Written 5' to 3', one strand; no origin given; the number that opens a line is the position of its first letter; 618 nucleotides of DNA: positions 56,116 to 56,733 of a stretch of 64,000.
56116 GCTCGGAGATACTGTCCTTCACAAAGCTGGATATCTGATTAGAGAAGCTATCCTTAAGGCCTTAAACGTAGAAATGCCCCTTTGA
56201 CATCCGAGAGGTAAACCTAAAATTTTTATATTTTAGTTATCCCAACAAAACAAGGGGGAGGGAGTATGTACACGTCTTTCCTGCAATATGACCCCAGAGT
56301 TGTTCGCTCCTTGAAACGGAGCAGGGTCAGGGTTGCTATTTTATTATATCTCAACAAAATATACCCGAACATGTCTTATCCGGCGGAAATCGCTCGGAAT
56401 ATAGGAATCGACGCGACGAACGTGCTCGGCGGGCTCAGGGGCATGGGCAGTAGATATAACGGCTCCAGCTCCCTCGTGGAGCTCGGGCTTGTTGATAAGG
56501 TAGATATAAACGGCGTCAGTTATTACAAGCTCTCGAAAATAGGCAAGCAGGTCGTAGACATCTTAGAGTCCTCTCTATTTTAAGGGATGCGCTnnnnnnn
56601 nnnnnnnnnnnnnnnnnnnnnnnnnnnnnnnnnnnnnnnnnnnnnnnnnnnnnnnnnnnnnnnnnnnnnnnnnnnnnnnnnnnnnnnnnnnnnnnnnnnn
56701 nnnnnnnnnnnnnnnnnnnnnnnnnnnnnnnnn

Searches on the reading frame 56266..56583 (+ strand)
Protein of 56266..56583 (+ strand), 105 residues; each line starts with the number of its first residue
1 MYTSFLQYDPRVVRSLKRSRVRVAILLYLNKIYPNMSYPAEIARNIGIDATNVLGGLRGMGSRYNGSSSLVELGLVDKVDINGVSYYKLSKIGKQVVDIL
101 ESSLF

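Call 6: search_protein_families(library=pfam, proteins=[window:56266-56583:+], max_evalue=0.1)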
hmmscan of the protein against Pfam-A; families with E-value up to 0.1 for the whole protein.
window:56266-56583:+ (105 aa): 1 family
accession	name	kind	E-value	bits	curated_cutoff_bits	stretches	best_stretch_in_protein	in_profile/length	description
PF07381.18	EarA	-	1e-27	96.2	22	1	12-100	1-90/90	EarA-like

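Call 60: search_protein_families(library=ncbifam, proteins=[window:56266-56583:+], max_evalue=0.1)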
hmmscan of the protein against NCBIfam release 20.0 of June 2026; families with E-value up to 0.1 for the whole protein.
window:56266-56583:+ (105 aa): 0 families

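Call 61: find_homologous_proteins(query=window:56266-56583:+, max_evalue=0.00001)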
Query window:56266-56583:+ (105 aa): 13 proteins with E <= 0.00001 among 18 candidates.
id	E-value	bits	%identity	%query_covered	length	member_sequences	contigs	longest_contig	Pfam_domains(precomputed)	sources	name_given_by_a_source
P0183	1.8e-59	216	100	100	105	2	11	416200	PF07381.18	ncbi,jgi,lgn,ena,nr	ncbi:MAG: putative transcriptional regulator [Candidatus Alkanophagales archaeon MCA70_species_2]|nr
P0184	2.5e-53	196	88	99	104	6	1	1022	PF07381.18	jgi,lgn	-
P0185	2.5e-37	145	67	96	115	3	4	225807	PF07381.18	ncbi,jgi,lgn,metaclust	metaclust:\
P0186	2.6e-34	135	65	96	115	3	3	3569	PF07381.18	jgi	-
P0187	1.9e-32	129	63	99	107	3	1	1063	PF07381.18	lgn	-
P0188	1.6e-29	120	57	75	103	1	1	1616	PF07381.18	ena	-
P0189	1.4e-27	114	61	83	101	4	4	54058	PF07381.18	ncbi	-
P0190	1.9e-26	110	56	77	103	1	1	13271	PF07381.18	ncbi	-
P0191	4.0e-26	109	58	84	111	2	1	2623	PF07381.18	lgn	-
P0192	2.9e-25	106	61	84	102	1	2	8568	PF07381.18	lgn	-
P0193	3.0e-24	103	55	87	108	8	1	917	PF07381.18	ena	-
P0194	1.2e-21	95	55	87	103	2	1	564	PF07381.18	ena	-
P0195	1.2e-17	82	52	71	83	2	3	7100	PF07381.18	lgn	-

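Call 68: list_cluster_members(proteins=[P0185, P0189, P0190, P0174, P0014, P0015, P0017, P0182, P0179, P0003])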
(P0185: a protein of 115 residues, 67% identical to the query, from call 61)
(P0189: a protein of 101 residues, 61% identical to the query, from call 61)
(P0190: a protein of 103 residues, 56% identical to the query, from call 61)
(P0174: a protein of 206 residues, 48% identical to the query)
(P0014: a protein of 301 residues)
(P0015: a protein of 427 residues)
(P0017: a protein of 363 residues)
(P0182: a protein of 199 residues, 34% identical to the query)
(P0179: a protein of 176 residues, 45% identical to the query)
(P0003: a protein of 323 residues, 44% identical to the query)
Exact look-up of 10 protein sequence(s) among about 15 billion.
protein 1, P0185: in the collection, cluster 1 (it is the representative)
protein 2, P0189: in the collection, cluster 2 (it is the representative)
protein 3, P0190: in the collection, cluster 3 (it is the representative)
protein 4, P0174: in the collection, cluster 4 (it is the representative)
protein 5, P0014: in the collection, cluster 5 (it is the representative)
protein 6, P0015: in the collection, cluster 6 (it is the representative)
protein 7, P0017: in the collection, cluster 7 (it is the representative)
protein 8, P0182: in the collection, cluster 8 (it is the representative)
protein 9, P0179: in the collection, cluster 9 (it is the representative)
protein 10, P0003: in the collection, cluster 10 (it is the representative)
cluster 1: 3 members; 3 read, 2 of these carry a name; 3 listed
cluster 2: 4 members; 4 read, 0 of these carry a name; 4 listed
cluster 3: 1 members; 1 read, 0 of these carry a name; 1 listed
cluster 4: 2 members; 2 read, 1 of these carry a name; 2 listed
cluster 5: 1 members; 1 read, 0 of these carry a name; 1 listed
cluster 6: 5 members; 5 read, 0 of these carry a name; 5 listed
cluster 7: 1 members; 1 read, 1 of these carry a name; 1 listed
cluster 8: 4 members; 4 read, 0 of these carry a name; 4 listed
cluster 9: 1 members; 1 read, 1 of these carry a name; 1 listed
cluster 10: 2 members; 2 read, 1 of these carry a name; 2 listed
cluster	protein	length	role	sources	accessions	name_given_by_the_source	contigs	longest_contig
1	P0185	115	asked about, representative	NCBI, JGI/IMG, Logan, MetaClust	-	\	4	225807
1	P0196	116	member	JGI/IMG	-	hypothetical protein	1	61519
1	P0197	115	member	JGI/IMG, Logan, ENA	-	-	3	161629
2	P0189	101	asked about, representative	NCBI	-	-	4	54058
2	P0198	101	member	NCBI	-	-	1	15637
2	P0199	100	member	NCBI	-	-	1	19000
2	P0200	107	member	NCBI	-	-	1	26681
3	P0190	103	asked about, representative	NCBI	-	-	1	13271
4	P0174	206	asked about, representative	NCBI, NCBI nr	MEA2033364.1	MAG: hypothetical protein U9N41_07265 [Euryarchaeota archaeon] | hypothetical protein [Euryarchaeota archaeon]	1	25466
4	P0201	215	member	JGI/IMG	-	-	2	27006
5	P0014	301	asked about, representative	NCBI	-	-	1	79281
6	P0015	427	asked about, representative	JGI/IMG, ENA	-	-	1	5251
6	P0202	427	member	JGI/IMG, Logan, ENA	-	-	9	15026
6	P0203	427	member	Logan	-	-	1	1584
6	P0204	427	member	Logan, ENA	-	-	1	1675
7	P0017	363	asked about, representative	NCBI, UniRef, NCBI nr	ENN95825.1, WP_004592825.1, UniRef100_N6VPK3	Methyltransferase type 12 [Methanocaldococcus villosus KIN24-T80] | Methyltransferase type 12 n=1 Tax=Methanocaldococcus villosus KIN24-T80 TaxID=1069083 ... | class I SAM-dependent methyltransferase [Methanocaldococcus villosus]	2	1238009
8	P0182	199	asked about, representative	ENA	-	-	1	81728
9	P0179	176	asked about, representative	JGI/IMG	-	hypothetical protein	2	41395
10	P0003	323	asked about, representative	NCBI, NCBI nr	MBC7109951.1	MAG: class I SAM-dependent methyltransferase, partial [Archaeoglobi archaeon] | class I SAM-dependent methyltransferase [Candidatus Mnemosynella sp.]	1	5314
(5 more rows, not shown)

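Call 69: find_encoding_contigs(protein=P0202, flank=8000, max_places=2)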
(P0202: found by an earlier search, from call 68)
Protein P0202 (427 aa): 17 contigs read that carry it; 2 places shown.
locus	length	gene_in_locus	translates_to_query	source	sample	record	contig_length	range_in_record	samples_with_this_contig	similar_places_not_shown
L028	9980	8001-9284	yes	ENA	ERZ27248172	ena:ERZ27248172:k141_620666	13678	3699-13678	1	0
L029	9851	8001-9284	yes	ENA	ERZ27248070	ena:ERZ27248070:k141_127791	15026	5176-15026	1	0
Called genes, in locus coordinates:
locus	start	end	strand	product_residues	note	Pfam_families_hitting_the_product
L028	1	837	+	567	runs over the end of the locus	PF02518:HATPase_c, PF13589:HATPase_c_3, PF09239:Topo-VIb_trans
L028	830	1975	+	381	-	PF04406:TP6A_N, PF20768:Topo_VI_alpha (weak), PF21180:TOP6A-Spo11_Toprim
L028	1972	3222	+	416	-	PF04409:DUF530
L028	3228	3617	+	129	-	PF28505:DUF1699_N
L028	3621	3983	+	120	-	-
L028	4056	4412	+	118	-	PF13559:DUF4129 (weak)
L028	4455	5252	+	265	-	PF02649:GCHY-1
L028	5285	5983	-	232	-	PF13549:ATP-grasp_5, PF08442:ATP-grasp_2, PF02222:ATP-grasp (weak)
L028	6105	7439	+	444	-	-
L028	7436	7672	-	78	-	-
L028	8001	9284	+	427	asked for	PF07381:EarA, PF01135:PCMT, PF01209:Ubie_methyltran, PF13489:Methyltransf_23, PF13847:Methyltransf_31, PF08241:Methyltransf_11, PF08242:Methyltransf_12, PF13649:Methyltransf_25, +1 more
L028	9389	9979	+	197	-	?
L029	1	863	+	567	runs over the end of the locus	PF02518:HATPase_c, PF13589:HATPase_c_3, PF09239:Topo-VIb_trans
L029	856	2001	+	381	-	PF04406:TP6A_N, PF20768:Topo_VI_alpha (weak), PF21180:TOP6A-Spo11_Toprim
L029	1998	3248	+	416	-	PF04409:DUF530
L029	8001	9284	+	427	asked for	PF07381:EarA, PF01135:PCMT, PF01209:Ubie_methyltran, PF13489:Methyltransf_23, PF13847:Methyltransf_31, PF08241:Methyltransf_11, PF08242:Methyltransf_12, PF13649:Methyltransf_25, +1 more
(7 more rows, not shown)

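Call 70: search_protein_families(library=pfam, proteins=[L028:9389-9979:+], max_evalue=0.01)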
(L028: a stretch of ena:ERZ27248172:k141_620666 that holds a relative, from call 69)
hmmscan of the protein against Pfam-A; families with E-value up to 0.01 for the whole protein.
L028:9389-9979:+ (197 aa): 0 families
